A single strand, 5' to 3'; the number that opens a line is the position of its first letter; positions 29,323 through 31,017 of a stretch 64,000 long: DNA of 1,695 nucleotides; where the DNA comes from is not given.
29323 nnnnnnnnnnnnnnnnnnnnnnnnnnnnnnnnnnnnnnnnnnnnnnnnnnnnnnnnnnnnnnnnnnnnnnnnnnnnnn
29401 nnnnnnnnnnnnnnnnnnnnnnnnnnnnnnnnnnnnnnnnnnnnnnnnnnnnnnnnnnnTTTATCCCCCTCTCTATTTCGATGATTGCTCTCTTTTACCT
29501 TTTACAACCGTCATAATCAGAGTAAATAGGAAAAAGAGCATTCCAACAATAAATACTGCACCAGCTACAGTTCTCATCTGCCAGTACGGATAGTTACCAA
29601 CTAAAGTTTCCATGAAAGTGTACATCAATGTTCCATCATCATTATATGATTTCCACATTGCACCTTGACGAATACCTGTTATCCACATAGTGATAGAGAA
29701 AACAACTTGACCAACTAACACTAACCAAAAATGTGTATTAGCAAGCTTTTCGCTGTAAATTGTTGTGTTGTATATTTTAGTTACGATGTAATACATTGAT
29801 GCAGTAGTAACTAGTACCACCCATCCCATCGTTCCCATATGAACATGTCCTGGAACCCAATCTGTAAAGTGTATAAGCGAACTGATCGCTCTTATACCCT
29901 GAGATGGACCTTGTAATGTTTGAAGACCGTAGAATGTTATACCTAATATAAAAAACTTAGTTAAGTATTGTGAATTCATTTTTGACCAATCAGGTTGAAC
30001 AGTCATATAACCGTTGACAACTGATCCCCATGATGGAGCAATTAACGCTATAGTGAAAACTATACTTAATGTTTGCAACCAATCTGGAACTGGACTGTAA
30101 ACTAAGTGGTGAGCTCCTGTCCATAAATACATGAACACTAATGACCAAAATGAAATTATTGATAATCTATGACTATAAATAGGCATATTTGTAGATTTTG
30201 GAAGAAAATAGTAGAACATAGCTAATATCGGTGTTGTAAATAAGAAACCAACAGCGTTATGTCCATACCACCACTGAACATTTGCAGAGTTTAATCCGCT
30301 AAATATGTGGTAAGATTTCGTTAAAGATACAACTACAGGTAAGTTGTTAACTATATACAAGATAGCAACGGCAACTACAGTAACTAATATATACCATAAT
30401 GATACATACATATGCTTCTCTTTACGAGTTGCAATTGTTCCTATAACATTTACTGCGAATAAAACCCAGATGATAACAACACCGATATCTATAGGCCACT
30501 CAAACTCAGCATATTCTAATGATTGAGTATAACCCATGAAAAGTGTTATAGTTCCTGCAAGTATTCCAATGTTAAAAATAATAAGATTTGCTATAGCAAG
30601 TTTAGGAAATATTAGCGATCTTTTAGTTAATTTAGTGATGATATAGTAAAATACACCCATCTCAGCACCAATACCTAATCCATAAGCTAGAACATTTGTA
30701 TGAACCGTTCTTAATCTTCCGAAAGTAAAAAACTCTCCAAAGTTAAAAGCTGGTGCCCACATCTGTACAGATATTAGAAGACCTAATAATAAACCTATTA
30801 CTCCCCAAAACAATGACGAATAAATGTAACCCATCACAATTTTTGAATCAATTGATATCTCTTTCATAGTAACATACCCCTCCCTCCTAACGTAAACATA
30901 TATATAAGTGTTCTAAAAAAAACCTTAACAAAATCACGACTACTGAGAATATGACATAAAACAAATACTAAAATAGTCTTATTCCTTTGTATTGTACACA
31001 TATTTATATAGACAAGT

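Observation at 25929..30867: Non-canonical cbb3 oxidase cluster: CcoO fused to an extra cytochrome c domain, a standalone CcoP N-terminal module, and two unannotated CcoS/CcoQ-like micro-ORFs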

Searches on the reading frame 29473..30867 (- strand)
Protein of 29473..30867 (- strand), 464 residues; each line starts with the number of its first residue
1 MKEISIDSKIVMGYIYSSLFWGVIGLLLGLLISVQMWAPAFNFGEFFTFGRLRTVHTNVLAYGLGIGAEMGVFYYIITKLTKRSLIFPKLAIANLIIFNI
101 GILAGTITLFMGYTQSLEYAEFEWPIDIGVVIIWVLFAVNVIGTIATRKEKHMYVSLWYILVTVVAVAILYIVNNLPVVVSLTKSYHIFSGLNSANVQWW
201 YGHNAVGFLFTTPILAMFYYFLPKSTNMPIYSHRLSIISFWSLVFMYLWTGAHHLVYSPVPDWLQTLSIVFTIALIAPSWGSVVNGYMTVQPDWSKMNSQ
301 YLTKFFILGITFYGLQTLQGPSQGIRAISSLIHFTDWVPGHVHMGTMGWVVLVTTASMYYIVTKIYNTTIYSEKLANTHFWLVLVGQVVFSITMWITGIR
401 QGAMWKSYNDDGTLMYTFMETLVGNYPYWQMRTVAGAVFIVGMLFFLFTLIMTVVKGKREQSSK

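Call 3: search_protein_families(library=pfam, proteins=[window:29473-30867:-], max_evalue=1)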
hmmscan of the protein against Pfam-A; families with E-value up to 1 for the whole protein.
window:29473-30867:- (464 aa): 1 family
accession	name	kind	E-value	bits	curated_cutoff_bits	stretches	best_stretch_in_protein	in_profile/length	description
PF00115.25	COX1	-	2.1e-101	340.4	34.8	1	9-437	1-435/436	Cytochrome C and Quinol oxidase polypeptide I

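Call 4: search_protein_families(library=ncbifam, proteins=[window:29473-30867:-], max_evalue=1)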
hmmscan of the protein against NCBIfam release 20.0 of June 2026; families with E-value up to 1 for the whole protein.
window:29473-30867:- (464 aa): 5 families
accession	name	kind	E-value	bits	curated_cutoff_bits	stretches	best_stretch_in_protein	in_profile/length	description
NF011053.0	PRK14485.1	subfamily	3e-153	511.7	1080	1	2-461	6-467/716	putative bifunctional cbb3-type cytochrome c oxidase subunit I/II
TIGR00780.1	ccoN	equivalog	5.1e-150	500.5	583.15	1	6-462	3-466/474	cytochrome-c oxidase, cbb3-type subunit I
TIGR02891.1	CtaD_CoxA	equivalog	2.7e-13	49.4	670.75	1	8-461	8-476/504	cytochrome c oxidase subunit I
NF041075.1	quin_ox_SoxB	equivalog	7.7e-06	25.1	700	1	197-461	206-461/468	proton pump complex quinol oxidase subunit SoxB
NF009103.0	PRK12448.1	equivalog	0.083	11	710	1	332-377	41-85/616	dihydroxy-acid dehydratase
